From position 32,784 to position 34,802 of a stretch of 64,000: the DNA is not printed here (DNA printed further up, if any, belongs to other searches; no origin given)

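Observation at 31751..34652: Overlapping gene pair: membrane-anchored AMMECR1-like-tailed protein plus 572-aa HExxH protein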

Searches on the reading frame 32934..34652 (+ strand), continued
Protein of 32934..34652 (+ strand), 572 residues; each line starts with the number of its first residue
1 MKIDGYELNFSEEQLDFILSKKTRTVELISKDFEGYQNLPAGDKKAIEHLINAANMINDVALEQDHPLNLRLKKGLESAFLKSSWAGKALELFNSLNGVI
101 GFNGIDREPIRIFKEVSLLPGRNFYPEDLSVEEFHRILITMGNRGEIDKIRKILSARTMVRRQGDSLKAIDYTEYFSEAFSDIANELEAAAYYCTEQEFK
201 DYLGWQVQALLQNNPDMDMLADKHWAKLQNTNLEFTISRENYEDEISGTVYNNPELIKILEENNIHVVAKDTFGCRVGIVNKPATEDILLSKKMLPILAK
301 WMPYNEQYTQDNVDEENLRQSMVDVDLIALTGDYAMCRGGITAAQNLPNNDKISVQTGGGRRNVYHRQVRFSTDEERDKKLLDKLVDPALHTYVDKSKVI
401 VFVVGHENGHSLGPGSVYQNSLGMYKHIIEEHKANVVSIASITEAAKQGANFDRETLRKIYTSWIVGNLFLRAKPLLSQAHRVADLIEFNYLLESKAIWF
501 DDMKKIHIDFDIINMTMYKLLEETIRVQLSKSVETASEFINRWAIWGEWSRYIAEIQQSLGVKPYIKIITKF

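Call 27: find_encoding_contigs(protein=P0141, flank=5000, max_places=2)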
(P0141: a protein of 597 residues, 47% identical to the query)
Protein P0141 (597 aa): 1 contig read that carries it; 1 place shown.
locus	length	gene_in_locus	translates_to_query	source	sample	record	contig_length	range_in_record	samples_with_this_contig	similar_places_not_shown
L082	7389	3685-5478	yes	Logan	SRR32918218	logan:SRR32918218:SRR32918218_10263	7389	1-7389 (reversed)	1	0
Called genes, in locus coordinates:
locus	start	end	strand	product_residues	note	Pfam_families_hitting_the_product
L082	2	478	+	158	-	?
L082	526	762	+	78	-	PF00137:ATP-synt_C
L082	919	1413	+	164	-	PF02326:YMF19, PF00430:ATP-synt_B, PF05405:Mt_ATP-synt_B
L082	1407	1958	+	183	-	PF00430:ATP-synt_B, PF05405:Mt_ATP-synt_B (weak)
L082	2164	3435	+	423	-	-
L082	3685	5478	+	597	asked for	-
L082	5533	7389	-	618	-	?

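Call 28: find_encoding_contigs(protein=P0153, flank=5000, max_places=2)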
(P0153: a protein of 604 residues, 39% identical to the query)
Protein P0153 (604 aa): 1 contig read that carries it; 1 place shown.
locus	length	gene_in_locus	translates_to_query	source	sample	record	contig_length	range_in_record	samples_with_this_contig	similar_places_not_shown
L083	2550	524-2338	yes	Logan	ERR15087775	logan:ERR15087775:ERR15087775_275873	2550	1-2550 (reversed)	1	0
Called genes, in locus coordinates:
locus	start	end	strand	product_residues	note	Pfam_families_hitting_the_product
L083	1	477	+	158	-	?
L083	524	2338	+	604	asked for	-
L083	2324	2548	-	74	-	?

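Call 29: find_encoding_contigs(protein=P0164, flank=5000, max_places=2)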
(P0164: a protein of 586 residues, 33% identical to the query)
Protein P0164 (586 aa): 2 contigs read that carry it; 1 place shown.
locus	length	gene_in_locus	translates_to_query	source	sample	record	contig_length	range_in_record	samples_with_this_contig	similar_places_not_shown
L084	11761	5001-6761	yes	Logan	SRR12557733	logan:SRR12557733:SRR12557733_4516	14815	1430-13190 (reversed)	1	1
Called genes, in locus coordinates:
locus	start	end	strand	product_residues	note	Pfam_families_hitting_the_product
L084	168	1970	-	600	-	-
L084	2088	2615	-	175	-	PF01195:Pept_tRNA_hydro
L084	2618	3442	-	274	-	PF25084:LbH_EIF2B (weak), PF25087:GMPPB_C (weak), PF00132:Hexapep (weak)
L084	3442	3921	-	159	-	PF00383:dCMP_cyt_deam_1, PF14437:MafB19-deam, PF14439:Bd3614-deam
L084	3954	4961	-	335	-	PF00246:Peptidase_M14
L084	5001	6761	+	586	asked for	-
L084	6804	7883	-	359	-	-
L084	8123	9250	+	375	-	PF13421:Band_7_1, PF01145:Band_7, PF12773:DZR, PF13240:Zn_Ribbon_1 (weak), PF13248:Zn_ribbon_3 (weak), PF12773:DZR, PF13240:Zn_Ribbon_1 (weak), PF13248:Zn_ribbon_3 (weak), +5 more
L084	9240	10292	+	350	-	-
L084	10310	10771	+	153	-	-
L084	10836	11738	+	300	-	-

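Call 46: find_encoding_contigs(protein=P0140, flank=5000, max_places=3)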
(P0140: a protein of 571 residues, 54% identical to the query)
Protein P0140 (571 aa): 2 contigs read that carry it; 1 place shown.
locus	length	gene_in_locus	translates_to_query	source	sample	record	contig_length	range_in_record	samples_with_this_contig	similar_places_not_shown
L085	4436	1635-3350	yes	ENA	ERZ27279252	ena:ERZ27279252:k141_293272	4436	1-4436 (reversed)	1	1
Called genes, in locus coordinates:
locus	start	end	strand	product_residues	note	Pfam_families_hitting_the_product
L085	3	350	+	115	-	?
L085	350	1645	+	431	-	-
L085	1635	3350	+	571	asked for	-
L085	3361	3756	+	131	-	-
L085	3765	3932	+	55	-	-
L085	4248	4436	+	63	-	?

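Call 51: find_related_loci(query=A5, collection=metagenome_contigs, flank=5000)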
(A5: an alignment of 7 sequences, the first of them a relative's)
Query A5 (577 aa) in metagenome_contigs; peptide patterns used: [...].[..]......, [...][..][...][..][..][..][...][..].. (x = any residue, [..] = any of these).
600 stretches matched a pattern (row limit reached: there are more); 212 encode a relative of the query (tblastn E <= 1e-3); the best 80 are kept; 80 distinct loci.
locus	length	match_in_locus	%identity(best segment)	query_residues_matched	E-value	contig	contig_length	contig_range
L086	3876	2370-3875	63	1-504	0e+0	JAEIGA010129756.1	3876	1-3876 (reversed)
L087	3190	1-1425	67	102-577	0e+0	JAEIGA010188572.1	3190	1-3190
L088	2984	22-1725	53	1-567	0e+0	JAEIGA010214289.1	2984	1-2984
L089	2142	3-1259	64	154-574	0e+0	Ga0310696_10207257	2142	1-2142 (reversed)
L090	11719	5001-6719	46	1-567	2e-158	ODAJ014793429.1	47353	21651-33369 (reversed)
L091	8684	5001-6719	46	3-569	2e-157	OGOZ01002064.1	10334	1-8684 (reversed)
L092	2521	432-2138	46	3-566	1e-167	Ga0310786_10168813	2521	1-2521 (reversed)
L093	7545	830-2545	46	3-567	6e-157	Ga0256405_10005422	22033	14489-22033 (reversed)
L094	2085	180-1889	46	3-566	4e-169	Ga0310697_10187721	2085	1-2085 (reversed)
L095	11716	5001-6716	46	1-567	1e-156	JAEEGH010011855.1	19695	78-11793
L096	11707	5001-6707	46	3-565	7e-157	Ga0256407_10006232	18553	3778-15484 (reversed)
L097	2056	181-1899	47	1-566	1e-168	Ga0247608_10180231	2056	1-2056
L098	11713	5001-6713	46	3-567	1e-155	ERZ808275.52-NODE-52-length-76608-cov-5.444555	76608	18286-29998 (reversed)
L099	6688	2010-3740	47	3-572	4e-155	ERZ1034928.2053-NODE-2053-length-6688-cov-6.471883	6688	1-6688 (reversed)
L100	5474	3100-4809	46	3-567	3e-156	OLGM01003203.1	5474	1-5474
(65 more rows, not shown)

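Call 63: search_solved_structures(query=L013:4434-6008:+, max_evalue=0.001)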
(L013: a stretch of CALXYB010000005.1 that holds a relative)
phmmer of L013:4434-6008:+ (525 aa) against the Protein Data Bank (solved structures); distinct sequences matched with E-value up to 0.001: 12.
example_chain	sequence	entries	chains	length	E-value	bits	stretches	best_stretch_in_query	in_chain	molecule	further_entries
1zq7_A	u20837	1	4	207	2.9e-23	85.4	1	345-518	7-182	Hypothetical protein MM0484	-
1vaj_A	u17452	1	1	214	6.9e-22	80.9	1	344-521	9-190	Hypothetical protein PH0010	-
7kq8_A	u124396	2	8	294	2.1e-21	79.3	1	60-256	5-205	Protein MEMO1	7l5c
7m8h_A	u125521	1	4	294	2.1e-21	79.3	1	60-256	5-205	Protein MEMO1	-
3bcz_A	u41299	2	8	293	2.1e-21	79.3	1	60-256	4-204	Protein MEMO1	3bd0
1wsc_A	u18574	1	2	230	5.7e-18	68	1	341-522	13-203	Hypothetical protein ST0229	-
10pq_A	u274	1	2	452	4.9e-07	31.9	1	202-308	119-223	Aldehyde dehydrogenase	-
9pxh_A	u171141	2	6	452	4.9e-07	31.9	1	202-308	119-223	Aldehyde dehydrogenase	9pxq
3sza_A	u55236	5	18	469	0.00018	23.5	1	203-306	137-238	Aldehyde dehydrogenase, dimeric NADP-preferring | Aldehyde dehydrogenase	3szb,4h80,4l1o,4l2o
4qgk_A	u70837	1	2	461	0.00028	22.8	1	177-306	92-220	Fatty aldehyde dehydrogenase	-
8bb8_A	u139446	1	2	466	0.00039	22.3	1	204-306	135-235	Aldehyde dehydrogenase, dimeric NADP-preferring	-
9ig2_A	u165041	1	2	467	0.00039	22.3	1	204-306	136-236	Aldehyde dehydrogenase, dimeric NADP-preferring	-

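Call 73: predict_structure(alignment_id=A2)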
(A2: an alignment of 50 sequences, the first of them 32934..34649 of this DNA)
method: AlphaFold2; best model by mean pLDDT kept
length: 572 residues; sequences in the alignment: 50
mean_pLDDT: 94.3   pTM: 0.92
mean pLDDT of the five models: 94.3, 94.3, 93.8, 93.3, 93.3
residues with pLDDT >= 90: 490; 70-90: 79; 50-70: 3; < 50: 0
segments of 3 or more residues with pLDDT < 50: none
pLDDT, mean of each block of 10 residues (from residue 1): 97 97 95 97 98 98 97 98 98 96 90 95 95 97 98 96 96 98 99 98 98 95 96 96 90 94 94 97 93 90 93 79 97 87 90 90 95 91 97 92 93 85 89 96 81 89 95 90 97 98 98 96 97 95 97 96 94 92
secondary structure, 60 per line:
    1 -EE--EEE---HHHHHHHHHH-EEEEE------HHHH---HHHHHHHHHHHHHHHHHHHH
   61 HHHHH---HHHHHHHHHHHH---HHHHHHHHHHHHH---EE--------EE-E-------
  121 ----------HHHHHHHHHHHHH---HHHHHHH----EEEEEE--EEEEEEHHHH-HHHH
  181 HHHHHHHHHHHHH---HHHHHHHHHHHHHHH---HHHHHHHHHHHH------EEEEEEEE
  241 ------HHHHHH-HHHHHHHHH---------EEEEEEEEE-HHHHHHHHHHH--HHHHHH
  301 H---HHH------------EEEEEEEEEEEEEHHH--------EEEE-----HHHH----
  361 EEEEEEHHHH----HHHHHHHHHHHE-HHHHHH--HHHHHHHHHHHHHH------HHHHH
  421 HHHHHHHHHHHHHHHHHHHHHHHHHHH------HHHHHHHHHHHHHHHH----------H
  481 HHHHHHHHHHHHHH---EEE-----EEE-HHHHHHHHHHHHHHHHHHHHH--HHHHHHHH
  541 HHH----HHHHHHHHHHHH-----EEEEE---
elements in order: E6-8 H12-21 E23-27 H34-37 H41-65 H69-80 H84-96 H131-143 H147-153 E158-163 E166-171 H172-175 H177-193 H197-211 H215-226 E233-240 H247-252 H254-262 E272-280 H282-292 H295-301 E320-332 E344-347 H353-356 E361-366 H367-370 H375-385 H388-393 H396-409 H416-447 H454-469 H480-494 E498-500 E506-508 H510-530 H533-543 H548-559 E565-569

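Call 75: fold_search(model_id=the predicted structure, library=pdb)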
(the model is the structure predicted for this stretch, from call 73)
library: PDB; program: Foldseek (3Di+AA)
matches with E <= 10: 399; with E <= 0.001: 23
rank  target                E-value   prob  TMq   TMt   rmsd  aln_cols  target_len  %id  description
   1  6eom                  4.5e-28  1.00  0.80  0.86   3.4       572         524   22  Structure of DPP III from Caldithrix abyssi (released 2018-03-07)
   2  5zum_A                3.5e-24  1.00  0.79  0.85   3.6       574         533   16  Structure of dipeptidyl-peptidase III from Corallococcus sp. strain EGB (released 2019-06-12)
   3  5zum_B                1.9e-23  1.00  0.78  0.83   3.9       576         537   17  Structure of dipeptidyl-peptidase III from Corallococcus sp. strain EGB (released 2019-06-12)
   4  5na8_A                2.0e-18  1.00  0.75  0.67   5.7       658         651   13  Structure of DPP III from Bacteroides thetaiotaomicron in closed form (released 2017-11-15)
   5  5na8_B                5.0e-18  1.00  0.74  0.66   4.8       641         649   14  Structure of DPP III from Bacteroides thetaiotaomicron in closed form (released 2017-11-15)
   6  5na7                  1.5e-17  1.00  0.65  0.59   6.4       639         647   13  Structure of DPP III from Bacteroides thetaiotaomicron (released 2017-11-15)
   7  3t6b_A                2.1e-17  1.00  0.69  0.56   6.1       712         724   12  Structure of human DPPIII in complex with the opioid peptide Tynorphin, at 2.4 Angstroms (released 2012-04-04)
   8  5na6                  3.8e-17  1.00  0.65  0.59   6.4       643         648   14  Structure of Cys-null Se-Met DPP III from Bacteroides thetaiotaomicron (released 2017-11-15)
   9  5e3c_A                5.5e-17  1.00  0.70  0.57   5.8       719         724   13  Structure of human DPP3 in complex with hemorphin like opioid peptide IVYPW (released 2016-04-13)
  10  5e2q_A                6.2e-17  1.00  0.68  0.55   5.9       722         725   13  Structure of human DPP3 in complex with angiotensin-II (released 2016-04-13)
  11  5yfc_A                5.7e-16  1.00  0.71  0.60   5.7       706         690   14  Crystal structure of a new DPP III family member (released 2018-01-03)
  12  5yfb_A                6.8e-16  1.00  0.71  0.60   5.7       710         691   14  Crystal structure of a new DPP III family member (released 2018-01-03)
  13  5yfd_A                8.5e-16  1.00  0.70  0.59   5.9       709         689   14  Crystal structure of a new DPP III family member (released 2018-01-03)
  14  5yfb_B                1.1e-15  1.00  0.69  0.59   5.8       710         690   14  Crystal structure of a new DPP III family member (released 2018-01-03)
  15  3fvy                  1.7e-14  1.00  0.48  0.41   9.2       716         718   13  Crystal structure of human Dipeptidyl Peptidase III (released 2009-02-03)
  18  9j2e_A                1.3e-07  1.00  0.41  0.59   6.9       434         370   15  Fe2+/pterin-dependent,apo SnPolE (released 2025-10-08)
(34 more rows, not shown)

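Call 77: list_cluster_members(proteins=[P0001, P0121, P0088, P0119])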
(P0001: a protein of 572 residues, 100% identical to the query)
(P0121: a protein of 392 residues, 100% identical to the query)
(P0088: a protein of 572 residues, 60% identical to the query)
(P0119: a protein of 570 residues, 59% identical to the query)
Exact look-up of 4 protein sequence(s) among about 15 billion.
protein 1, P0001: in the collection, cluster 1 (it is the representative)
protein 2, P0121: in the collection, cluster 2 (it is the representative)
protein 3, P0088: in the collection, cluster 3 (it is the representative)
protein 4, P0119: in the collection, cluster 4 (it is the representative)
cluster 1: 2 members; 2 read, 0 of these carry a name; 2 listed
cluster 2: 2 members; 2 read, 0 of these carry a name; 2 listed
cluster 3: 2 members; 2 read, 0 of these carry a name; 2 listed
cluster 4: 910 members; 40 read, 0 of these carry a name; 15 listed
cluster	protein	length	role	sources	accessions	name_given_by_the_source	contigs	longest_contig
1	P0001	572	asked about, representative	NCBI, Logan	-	-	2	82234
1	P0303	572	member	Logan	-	-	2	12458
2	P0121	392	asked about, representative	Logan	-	-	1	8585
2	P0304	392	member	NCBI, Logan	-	-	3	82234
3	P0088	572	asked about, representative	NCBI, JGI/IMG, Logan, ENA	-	-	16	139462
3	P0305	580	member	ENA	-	-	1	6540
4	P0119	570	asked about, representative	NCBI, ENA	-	-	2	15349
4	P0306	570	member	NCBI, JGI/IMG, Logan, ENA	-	-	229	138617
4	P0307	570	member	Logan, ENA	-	-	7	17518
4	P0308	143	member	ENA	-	-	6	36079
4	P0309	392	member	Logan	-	-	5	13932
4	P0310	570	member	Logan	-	-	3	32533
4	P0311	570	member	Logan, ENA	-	-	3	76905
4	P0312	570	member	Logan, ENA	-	-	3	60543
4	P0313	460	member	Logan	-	-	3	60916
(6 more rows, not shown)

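Call 90: find_encoding_contigs(protein=P0169, flank=4000, max_places=2)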
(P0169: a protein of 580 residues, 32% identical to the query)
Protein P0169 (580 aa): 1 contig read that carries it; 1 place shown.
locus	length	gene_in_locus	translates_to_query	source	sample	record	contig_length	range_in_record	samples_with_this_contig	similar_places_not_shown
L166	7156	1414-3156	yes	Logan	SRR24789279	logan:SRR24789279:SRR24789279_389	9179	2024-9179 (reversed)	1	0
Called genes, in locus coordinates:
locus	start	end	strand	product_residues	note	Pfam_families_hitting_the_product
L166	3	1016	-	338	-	?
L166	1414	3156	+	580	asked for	-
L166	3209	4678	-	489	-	PF00171:Aldedh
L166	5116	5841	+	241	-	PF03932:CutC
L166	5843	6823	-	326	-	PF00294:PfkB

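Call 91: find_encoding_contigs(protein=P0195, flank=4000, max_places=2)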
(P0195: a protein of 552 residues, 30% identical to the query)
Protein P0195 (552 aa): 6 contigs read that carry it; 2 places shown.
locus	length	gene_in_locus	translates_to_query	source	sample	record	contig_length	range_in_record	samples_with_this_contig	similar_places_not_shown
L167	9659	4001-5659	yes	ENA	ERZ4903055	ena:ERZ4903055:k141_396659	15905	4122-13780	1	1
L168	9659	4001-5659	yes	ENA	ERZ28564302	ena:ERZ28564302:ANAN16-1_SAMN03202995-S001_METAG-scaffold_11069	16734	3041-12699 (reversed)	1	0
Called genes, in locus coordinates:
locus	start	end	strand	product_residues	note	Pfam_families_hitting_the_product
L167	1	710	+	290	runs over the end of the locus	-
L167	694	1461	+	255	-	PF07021:MetW (faint)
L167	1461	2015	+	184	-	PF25087:GMPPB_C (faint), PF00132:Hexapep, PF14602:Hexapep_2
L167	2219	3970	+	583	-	PF08439:Peptidase_M3_N, PF01432:Peptidase_M3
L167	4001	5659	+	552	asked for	-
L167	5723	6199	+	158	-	-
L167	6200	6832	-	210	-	PF05724:TPMT (faint), PF13489:Methyltransf_23, PF03848:TehB, PF13847:Methyltransf_31, PF08241:Methyltransf_11, PF08242:Methyltransf_12, PF13649:Methyltransf_25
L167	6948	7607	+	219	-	-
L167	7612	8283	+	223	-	PF00730:HhH-GPD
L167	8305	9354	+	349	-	PF00990:GGDEF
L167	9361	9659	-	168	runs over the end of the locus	-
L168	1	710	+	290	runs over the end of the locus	-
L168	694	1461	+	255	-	PF07021:MetW (faint)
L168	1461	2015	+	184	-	PF00132:Hexapep, PF14602:Hexapep_2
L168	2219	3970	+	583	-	PF08439:Peptidase_M3_N, PF01432:Peptidase_M3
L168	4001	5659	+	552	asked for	-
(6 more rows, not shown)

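Call 92: find_encoding_contigs(protein=P0227, flank=4000, max_places=2)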
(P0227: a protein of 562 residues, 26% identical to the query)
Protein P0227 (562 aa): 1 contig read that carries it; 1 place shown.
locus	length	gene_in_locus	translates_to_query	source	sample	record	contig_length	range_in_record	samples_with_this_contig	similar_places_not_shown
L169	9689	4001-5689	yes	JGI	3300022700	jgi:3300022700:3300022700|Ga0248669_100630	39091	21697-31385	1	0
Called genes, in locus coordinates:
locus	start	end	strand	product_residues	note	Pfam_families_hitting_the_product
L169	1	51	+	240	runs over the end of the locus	-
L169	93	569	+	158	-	PF01980:TrmO_N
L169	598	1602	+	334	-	PF08240:ADH_N, PF00107:ADH_zinc_N, PF13602:ADH_zinc_N_2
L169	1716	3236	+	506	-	PF02366:PMT (weak), PF13231:PMT_2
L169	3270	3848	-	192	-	PF02525:Flavodoxin_2, PF03358:FMN_red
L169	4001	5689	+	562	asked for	PF03571:Peptidase_M49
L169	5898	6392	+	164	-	PF01899:MNHE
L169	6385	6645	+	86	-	PF04066:MrpF_PhaF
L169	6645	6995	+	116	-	PF03334:PhaG_MnhG_YufB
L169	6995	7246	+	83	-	-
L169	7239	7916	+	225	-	PF20501:MbhE (weak), PF04039:MnhB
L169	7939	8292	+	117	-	PF00420:Oxidored_q2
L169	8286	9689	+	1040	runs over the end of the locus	PF00361:Proton_antipo_M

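Call 93: find_encoding_contigs(protein=P0162, flank=4000, max_places=2)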
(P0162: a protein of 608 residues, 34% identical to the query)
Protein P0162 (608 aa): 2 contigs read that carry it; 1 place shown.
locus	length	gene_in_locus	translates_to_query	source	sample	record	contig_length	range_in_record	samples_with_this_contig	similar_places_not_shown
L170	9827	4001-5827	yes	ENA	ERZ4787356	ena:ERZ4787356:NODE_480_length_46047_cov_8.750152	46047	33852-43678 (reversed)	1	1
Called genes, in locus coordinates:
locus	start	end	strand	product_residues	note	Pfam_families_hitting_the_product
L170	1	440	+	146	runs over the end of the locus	PF10688:Imp-YgjV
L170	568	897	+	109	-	-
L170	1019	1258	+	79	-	-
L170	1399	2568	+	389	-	-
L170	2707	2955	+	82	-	-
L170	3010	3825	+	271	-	-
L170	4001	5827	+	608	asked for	-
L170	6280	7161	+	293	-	PF03618:Kinase-PPPase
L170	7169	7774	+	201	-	PF02545:Maf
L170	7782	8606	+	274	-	PF08501:Shikimate_dh_N, PF01488:Shikimate_DH, PF18317:SDH_C (weak)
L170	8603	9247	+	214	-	PF01121:CoaE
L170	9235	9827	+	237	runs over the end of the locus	PF00929:RNase_T, PF13482:RNase_H_2 (faint)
